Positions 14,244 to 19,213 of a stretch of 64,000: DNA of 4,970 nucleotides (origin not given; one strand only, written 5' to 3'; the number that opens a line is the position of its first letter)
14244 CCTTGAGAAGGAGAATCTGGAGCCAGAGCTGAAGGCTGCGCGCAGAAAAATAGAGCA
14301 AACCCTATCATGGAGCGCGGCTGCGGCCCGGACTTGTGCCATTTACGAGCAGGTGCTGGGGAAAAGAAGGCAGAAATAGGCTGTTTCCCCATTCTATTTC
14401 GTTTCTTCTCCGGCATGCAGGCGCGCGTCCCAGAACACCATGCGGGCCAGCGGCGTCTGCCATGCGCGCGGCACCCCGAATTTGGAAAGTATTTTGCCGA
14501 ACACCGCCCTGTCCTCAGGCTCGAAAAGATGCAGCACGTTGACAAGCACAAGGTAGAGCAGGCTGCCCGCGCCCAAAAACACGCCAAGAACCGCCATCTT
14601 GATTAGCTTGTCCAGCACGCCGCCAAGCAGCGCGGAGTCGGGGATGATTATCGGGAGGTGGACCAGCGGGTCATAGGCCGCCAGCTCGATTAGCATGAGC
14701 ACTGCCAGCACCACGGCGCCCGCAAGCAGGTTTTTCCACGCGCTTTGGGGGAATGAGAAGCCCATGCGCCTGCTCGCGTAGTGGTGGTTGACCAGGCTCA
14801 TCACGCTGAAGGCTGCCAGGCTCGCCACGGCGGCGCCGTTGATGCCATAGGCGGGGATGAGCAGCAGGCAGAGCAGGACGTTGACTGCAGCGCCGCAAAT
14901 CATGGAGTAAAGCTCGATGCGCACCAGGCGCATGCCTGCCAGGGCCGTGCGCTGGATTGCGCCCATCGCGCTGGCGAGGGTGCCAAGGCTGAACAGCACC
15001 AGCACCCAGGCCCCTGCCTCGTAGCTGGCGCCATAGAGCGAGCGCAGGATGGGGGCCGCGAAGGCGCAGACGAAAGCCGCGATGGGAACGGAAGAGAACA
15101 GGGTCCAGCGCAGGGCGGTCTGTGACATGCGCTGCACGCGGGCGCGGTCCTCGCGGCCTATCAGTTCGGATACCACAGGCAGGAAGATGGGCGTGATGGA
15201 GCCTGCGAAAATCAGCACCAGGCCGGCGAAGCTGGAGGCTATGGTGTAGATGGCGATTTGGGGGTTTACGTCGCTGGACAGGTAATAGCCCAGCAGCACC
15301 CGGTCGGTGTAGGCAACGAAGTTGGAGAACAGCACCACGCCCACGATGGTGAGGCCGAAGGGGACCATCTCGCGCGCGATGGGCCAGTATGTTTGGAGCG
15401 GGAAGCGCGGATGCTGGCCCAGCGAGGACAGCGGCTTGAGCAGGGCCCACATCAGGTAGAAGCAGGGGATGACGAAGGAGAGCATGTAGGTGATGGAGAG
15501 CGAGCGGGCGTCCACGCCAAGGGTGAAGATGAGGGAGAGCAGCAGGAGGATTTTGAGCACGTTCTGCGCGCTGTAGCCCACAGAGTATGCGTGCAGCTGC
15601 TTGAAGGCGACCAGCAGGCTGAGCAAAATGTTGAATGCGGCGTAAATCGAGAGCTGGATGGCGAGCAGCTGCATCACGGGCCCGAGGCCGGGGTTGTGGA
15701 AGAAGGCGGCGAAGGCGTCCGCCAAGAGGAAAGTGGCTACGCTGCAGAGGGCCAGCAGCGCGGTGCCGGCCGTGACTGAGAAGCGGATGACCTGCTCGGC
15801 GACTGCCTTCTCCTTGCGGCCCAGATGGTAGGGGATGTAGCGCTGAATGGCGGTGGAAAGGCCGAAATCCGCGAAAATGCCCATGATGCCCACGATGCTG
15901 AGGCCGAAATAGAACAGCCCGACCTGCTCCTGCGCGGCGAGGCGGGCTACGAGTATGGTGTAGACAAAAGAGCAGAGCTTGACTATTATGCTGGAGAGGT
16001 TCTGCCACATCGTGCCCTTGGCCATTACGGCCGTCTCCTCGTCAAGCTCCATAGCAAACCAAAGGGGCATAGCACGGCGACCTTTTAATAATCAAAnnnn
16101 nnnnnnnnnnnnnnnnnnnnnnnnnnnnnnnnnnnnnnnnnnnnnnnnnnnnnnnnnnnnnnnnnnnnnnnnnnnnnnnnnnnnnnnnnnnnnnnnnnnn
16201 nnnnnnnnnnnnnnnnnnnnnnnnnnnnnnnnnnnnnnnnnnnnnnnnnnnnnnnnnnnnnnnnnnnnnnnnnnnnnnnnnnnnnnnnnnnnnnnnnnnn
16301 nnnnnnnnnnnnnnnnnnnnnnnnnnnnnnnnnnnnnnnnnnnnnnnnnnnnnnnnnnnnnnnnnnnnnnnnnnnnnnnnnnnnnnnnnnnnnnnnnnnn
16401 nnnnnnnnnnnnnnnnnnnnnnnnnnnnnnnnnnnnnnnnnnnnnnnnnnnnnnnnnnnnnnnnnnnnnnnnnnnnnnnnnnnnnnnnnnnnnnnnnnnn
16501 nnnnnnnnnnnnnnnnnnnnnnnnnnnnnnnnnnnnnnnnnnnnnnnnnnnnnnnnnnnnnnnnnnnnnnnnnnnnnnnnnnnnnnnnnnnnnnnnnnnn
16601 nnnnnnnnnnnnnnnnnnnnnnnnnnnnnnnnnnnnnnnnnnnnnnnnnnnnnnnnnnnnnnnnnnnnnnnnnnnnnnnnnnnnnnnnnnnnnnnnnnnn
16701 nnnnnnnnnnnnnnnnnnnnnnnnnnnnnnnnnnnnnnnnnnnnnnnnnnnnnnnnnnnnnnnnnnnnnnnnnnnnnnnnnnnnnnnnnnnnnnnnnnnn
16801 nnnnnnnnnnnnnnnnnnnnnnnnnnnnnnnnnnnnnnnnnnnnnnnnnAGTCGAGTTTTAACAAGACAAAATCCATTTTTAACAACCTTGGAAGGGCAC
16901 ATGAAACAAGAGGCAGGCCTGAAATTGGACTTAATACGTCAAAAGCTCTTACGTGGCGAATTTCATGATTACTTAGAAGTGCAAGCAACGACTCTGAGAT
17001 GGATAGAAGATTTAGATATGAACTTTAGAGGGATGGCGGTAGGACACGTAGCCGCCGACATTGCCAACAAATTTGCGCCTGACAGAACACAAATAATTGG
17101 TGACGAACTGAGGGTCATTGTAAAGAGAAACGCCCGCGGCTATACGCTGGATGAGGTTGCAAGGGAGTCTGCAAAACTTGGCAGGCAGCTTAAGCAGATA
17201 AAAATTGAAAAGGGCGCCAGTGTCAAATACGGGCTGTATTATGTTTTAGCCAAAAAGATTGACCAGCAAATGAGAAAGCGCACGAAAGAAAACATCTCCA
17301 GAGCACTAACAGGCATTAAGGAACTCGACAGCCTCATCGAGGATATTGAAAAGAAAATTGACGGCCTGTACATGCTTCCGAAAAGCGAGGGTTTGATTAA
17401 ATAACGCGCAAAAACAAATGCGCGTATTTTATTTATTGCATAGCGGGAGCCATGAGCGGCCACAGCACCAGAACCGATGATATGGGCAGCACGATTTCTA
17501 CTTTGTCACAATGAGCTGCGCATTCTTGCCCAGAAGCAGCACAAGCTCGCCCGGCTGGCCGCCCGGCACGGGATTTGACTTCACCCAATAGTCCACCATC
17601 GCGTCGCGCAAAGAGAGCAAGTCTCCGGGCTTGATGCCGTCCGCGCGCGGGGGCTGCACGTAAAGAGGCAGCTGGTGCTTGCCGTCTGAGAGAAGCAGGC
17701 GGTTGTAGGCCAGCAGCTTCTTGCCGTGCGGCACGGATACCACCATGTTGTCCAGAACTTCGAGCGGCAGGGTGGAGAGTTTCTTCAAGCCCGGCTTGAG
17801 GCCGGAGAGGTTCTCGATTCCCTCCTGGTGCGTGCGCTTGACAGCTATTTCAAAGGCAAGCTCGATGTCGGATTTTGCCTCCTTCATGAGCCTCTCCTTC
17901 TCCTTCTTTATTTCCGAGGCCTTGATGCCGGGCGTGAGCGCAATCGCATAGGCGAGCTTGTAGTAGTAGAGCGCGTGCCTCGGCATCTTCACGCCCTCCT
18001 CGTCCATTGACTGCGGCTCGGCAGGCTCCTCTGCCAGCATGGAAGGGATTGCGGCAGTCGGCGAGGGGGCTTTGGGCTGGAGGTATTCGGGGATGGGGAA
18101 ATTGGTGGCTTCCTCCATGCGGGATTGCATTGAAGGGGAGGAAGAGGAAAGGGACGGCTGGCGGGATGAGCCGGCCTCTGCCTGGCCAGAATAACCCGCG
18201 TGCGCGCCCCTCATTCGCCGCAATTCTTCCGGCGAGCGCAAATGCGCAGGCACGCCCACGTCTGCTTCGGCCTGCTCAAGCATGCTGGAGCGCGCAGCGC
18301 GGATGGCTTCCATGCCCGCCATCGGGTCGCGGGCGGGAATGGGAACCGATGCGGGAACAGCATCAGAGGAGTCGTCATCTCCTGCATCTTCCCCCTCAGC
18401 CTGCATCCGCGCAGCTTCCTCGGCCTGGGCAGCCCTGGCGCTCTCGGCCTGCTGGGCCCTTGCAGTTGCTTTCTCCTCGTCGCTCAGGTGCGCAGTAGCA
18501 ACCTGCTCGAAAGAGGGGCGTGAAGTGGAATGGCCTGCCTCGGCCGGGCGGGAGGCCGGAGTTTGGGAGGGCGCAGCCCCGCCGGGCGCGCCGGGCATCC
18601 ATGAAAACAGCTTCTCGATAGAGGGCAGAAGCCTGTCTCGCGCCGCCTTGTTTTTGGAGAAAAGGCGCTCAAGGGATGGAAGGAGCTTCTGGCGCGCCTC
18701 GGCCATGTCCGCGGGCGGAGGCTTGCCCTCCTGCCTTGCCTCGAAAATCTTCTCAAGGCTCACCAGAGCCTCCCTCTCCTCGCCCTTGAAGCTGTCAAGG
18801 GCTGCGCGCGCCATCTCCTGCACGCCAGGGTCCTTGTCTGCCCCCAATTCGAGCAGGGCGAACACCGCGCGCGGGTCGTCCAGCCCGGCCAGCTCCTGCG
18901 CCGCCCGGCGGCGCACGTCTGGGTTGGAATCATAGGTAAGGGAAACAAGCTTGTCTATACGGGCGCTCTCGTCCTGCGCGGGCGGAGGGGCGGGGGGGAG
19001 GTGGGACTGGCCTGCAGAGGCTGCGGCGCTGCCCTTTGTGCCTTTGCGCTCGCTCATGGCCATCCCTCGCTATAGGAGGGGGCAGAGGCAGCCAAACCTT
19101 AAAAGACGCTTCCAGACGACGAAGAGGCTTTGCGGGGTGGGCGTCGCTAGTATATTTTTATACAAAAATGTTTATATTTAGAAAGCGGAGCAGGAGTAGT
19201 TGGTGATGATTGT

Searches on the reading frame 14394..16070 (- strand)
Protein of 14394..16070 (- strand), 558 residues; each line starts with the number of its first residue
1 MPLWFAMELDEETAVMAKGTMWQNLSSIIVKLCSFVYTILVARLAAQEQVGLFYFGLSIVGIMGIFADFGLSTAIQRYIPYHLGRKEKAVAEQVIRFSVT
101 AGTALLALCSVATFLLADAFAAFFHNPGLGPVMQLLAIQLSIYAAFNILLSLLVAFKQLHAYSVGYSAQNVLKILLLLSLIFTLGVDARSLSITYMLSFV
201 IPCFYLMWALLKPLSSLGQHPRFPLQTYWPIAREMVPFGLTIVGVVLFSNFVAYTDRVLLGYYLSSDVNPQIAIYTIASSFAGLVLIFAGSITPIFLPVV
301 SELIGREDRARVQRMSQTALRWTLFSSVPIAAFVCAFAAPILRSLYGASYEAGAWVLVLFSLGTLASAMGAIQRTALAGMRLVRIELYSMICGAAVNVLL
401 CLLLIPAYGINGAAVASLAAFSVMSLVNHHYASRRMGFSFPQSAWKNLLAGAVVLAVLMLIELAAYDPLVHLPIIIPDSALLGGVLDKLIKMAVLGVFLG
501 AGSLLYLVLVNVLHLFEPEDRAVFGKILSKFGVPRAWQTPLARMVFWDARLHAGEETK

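Call 9: search_protein_families(library=pfam, proteins=[window:14394-16070:-], max_evalue=0.00001)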
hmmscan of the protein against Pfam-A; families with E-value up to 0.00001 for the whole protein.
window:14394-16070:- (558 aa): 4 families
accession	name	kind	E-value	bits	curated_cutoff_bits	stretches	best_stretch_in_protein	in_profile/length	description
PF01943.22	Polysacc_synt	-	7.7e-19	68.6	28.2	1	17-303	2-273/274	Polysaccharide biosynthesis protein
PF13440.11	Polysacc_synt_3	-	4.4e-18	66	23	1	41-351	2-289/293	Polysaccharide biosynthesis protein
PF03023.19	MurJ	-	1e-11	44.6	27.4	1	79-464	38-430/451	Lipid II flippase MurJ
PF01554.23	MatE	-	1.6e-10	41.3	24.9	1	245-402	5-160/161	MatE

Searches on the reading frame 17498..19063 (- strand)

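Call 9: search_protein_families(library=pfam, proteins=[window:17498-19063:-], max_evalue=0.00001)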
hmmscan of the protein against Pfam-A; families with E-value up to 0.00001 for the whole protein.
window:17498-19063:- (521 aa): 1 family
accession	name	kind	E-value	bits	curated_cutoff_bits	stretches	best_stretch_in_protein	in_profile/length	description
PF13646.12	HEAT_2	-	6e-10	39.7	27.7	1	36-107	1-71/88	HEAT repeats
